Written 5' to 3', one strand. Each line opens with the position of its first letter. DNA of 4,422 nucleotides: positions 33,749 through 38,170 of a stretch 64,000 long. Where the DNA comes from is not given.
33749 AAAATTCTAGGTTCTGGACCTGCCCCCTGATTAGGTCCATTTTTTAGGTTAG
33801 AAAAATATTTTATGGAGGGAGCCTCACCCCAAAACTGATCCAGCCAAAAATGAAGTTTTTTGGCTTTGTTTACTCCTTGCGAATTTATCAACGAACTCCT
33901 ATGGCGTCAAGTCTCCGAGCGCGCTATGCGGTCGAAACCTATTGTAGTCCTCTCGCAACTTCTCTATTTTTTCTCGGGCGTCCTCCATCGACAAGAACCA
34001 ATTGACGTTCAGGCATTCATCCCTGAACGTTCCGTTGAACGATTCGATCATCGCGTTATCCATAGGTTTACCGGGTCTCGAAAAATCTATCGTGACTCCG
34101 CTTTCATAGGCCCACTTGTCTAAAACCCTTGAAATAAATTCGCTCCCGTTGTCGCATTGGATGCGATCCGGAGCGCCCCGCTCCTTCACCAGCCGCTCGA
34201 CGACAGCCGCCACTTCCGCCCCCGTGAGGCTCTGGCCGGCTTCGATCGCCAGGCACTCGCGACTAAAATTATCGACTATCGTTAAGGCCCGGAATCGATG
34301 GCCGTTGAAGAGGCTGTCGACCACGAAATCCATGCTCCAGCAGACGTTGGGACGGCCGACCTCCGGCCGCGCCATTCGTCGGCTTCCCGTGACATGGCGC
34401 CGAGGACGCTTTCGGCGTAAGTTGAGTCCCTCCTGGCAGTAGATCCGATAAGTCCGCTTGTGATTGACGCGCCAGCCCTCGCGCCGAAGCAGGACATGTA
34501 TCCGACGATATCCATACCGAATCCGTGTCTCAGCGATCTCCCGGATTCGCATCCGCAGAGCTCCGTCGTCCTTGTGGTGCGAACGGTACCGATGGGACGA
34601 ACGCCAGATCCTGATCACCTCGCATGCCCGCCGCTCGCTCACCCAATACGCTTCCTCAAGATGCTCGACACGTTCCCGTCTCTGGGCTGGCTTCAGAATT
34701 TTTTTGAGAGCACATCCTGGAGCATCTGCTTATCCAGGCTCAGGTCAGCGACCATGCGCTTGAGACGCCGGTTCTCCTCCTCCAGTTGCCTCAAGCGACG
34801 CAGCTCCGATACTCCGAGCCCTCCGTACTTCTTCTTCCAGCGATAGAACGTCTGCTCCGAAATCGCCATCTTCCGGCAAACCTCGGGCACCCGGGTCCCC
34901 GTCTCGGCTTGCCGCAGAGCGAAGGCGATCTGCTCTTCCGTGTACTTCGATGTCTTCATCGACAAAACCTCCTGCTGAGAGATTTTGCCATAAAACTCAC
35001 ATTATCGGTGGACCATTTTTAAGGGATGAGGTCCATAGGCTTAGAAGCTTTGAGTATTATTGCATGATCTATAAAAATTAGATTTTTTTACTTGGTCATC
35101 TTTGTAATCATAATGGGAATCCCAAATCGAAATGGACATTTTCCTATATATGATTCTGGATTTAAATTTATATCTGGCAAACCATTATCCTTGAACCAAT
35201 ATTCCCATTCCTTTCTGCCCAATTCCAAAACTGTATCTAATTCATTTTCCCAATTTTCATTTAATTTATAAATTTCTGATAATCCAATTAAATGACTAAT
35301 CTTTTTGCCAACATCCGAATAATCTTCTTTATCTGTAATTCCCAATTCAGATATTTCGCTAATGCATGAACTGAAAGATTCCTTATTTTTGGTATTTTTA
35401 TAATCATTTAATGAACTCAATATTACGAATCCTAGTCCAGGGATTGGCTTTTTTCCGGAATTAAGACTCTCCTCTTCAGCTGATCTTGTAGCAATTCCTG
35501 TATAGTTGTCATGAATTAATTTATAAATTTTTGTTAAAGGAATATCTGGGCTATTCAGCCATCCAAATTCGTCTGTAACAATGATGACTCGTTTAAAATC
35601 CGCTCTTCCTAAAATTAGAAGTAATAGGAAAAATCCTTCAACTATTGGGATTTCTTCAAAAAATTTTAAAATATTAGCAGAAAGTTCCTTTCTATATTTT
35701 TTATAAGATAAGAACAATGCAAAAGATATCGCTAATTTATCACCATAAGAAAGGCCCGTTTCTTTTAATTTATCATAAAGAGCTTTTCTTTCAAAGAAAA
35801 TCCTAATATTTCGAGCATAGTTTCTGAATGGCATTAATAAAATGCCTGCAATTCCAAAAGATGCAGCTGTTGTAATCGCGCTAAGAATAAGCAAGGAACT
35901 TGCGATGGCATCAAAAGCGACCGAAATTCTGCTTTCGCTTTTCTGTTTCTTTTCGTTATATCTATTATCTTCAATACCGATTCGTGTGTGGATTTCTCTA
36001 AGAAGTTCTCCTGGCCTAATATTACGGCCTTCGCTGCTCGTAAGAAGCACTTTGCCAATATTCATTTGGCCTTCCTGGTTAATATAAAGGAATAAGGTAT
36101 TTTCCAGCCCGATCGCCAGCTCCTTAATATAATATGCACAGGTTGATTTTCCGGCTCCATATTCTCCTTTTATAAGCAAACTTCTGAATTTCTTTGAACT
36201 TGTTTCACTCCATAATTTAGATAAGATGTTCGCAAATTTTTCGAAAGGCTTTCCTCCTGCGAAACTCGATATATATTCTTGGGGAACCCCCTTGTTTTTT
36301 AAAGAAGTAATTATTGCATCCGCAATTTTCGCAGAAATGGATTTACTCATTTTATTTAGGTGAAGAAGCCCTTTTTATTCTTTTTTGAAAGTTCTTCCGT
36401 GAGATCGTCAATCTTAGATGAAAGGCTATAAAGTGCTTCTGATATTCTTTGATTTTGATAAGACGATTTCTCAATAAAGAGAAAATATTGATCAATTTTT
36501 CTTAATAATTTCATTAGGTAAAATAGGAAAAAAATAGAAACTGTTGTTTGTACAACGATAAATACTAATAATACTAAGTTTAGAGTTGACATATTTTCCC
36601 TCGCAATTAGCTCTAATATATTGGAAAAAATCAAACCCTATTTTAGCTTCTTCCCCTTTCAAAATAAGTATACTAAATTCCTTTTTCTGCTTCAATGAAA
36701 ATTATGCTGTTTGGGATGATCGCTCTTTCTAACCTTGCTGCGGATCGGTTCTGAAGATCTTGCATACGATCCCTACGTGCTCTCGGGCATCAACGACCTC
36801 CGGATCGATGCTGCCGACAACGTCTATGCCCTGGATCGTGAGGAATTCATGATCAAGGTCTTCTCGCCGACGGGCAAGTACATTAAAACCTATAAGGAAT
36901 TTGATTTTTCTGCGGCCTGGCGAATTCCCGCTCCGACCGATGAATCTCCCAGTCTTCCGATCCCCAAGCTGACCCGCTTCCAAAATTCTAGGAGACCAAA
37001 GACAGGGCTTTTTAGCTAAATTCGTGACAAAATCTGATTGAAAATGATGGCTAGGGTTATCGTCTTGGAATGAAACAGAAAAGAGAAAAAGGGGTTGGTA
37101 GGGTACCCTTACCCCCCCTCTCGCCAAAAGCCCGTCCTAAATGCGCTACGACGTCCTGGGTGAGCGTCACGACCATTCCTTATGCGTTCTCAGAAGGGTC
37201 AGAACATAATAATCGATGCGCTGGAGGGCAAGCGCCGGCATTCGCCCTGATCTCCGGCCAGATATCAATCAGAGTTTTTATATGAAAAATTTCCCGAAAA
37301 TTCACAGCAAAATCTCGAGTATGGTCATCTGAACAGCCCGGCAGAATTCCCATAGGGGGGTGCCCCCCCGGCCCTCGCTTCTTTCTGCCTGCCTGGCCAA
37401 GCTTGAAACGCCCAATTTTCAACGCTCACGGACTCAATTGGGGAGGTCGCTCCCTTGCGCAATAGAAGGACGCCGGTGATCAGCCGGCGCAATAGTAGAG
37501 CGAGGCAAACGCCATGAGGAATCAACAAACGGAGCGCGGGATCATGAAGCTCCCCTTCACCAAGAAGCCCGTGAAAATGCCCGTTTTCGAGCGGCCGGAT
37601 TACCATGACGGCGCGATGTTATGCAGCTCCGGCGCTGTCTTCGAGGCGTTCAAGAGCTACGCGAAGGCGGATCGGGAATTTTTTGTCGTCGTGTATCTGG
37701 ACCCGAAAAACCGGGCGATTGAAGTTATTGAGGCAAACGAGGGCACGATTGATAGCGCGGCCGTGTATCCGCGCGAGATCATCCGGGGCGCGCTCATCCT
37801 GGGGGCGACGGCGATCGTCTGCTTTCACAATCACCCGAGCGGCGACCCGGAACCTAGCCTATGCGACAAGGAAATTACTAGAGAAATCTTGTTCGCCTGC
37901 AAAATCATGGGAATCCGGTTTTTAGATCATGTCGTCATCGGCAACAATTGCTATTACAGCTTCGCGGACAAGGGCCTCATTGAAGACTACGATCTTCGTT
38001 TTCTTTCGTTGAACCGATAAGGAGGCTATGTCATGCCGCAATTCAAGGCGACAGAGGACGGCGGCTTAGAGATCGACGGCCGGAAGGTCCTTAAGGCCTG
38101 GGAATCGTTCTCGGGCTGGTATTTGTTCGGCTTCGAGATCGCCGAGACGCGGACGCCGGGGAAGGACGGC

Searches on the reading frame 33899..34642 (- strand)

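Call 8: search_protein_families(library=pfam, proteins=[window:33899-34642:-], max_evalue=0.001)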
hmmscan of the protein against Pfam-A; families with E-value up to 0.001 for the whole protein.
window:33899-34642:- (247 aa): 5 families
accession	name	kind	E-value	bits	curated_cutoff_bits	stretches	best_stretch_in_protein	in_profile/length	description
PF13683.12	rve_3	-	1.1e-28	99.2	26.5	1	182-247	2-67/67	Integrase core domain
PF00665.32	rve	-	1.8e-23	83.1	32.6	1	97-193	3-102/102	Integrase core domain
PF13276.12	HTH_21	-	2.5e-12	47.3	28.1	1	27-81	4-60/60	HTH-like domain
PF13333.12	rve_2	-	0.00015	22.3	22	1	200-247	1-48/56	Integrase core domain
PF24764.1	rva_4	-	0.00063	19.9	26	1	95-222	4-130/194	Integrase core domain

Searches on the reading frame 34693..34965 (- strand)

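Call 9: search_protein_families(library=pfam, proteins=[window:34693-34965:-], max_evalue=0.001)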
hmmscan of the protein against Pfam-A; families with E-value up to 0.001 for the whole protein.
window:34693-34965:- (90 aa): 4 families
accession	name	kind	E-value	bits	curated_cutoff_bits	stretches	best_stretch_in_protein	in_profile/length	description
PF01527.26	HTH_Tnp_1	-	7.1e-24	84.3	24.1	1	3-73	1-75/75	Transposase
PF13518.12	HTH_28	-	6.7e-09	36.1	25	1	16-57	5-46/52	Helix-turn-helix domain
PF13551.12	HTH_29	-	6.3e-08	33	28.1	1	16-59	4-47/64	Winged helix-turn helix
PF13384.12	HTH_23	-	5.1e-07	29.8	24.6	1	16-49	10-45/50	Homeodomain-like domain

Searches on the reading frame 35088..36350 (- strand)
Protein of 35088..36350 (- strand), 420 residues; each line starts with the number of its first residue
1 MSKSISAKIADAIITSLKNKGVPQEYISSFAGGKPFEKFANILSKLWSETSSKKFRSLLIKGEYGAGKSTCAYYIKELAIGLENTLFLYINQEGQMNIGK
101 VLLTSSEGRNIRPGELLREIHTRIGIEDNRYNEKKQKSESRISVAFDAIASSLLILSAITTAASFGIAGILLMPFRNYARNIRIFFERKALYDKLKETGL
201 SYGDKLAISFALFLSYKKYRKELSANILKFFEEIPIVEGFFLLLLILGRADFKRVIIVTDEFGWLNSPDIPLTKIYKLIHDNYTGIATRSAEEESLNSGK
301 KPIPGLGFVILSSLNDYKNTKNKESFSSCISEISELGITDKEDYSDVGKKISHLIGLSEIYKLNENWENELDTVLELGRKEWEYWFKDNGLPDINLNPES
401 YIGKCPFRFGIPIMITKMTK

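Call 9: search_protein_families(library=pfam, proteins=[window:35088-36350:-], max_evalue=0.001)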
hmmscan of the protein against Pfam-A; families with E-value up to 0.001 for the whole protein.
window:35088-36350:- (420 aa): 1 family
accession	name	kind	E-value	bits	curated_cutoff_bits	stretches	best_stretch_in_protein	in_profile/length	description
PF10923.14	BrxC_BrxD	-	0.00026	20.5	22.2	1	5-79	1-73/414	BREX system ATP-binding protein BrxC/D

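Call 21: search_protein_families(library=ncbifam, proteins=[window:35088-36350:-], max_evalue=0.001)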
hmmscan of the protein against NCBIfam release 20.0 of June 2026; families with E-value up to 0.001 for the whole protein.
window:35088-36350:- (420 aa): 1 family
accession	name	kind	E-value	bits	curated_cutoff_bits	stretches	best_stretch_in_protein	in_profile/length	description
NF033438.1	BREX_BrxD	equivalog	0.00072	18.7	350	0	9-79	4-72/423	BREX system ATP-binding protein BrxD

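Call 84: search_protein_families(library=padloc, proteins=[window:35088-36350:-], max_evalue=0.001)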
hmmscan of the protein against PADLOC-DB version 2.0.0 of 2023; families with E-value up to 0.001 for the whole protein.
window:35088-36350:- (420 aa): 2 families
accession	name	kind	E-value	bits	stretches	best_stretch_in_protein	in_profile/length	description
PDLC02494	BrxD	-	1.7e-05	22.2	1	4-79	3-76/440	BrxD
PDLC02485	BrxC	-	0.00012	17.7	1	28-91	29-92/1376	BrxC-PglY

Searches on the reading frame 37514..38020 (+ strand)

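Call 9: search_protein_families(library=pfam, proteins=[window:37514-38020:+], max_evalue=0.001)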
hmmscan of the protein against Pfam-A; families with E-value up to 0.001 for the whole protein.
window:37514-38020:+ (168 aa): 1 family
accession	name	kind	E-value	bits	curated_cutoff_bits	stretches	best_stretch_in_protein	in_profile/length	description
PF04002.20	RadC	-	1.8e-38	131.6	22.1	1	38-155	3-121/121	RadC-like JAB domain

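Call 84: search_protein_families(library=padloc, proteins=[window:37514-38020:+], max_evalue=0.001)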
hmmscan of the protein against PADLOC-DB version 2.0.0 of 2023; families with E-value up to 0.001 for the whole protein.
window:37514-38020:+ (168 aa): 0 families
